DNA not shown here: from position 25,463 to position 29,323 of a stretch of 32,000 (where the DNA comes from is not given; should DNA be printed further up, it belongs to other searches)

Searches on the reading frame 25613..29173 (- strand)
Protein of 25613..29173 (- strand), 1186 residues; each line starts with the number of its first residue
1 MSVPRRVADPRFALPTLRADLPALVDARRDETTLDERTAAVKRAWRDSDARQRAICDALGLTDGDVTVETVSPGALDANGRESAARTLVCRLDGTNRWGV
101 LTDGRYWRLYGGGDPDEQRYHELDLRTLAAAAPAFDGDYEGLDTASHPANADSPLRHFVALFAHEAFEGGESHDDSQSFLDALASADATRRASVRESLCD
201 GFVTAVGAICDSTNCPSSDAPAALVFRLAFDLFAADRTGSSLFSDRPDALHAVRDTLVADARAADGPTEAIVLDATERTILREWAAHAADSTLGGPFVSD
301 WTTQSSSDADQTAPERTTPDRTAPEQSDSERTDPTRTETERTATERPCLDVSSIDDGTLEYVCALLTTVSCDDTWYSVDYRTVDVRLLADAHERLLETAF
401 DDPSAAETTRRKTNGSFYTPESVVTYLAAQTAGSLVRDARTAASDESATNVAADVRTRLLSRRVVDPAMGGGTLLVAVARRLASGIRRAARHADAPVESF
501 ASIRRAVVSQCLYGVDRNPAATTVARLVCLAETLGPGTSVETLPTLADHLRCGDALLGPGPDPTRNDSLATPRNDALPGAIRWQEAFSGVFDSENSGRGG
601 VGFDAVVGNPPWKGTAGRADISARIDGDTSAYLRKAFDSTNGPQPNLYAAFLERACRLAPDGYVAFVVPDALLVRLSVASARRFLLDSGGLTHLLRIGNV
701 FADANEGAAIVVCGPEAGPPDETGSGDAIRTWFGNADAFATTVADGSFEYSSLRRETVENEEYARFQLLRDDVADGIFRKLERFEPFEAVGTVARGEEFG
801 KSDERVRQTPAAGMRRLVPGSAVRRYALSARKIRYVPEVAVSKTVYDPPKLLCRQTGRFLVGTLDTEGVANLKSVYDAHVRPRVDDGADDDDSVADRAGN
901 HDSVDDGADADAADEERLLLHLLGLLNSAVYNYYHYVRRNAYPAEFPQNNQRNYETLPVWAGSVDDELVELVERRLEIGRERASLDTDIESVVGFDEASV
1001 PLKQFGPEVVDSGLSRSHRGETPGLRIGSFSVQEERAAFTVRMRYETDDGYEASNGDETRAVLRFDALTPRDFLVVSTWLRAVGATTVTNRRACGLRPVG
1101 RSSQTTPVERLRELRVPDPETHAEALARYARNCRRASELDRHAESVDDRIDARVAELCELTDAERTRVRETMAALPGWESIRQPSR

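Call 34: search_protein_families(library=pfam, proteins=[window:25613-29173:-], max_evalue=0.001)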
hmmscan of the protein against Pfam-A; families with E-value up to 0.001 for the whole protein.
window:25613-29173:- (1186 aa): 2 families
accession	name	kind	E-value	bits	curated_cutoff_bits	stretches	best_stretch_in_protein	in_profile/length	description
PF07669.17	Eco57I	-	1.6e-17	64.6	25.3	1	510-697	1-165/171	Eco57I restriction-modification methylase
PF02384.22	N6_Mtase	-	3.1e-06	27.2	20.4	0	408-527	19-95/311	N-6 DNA Methylase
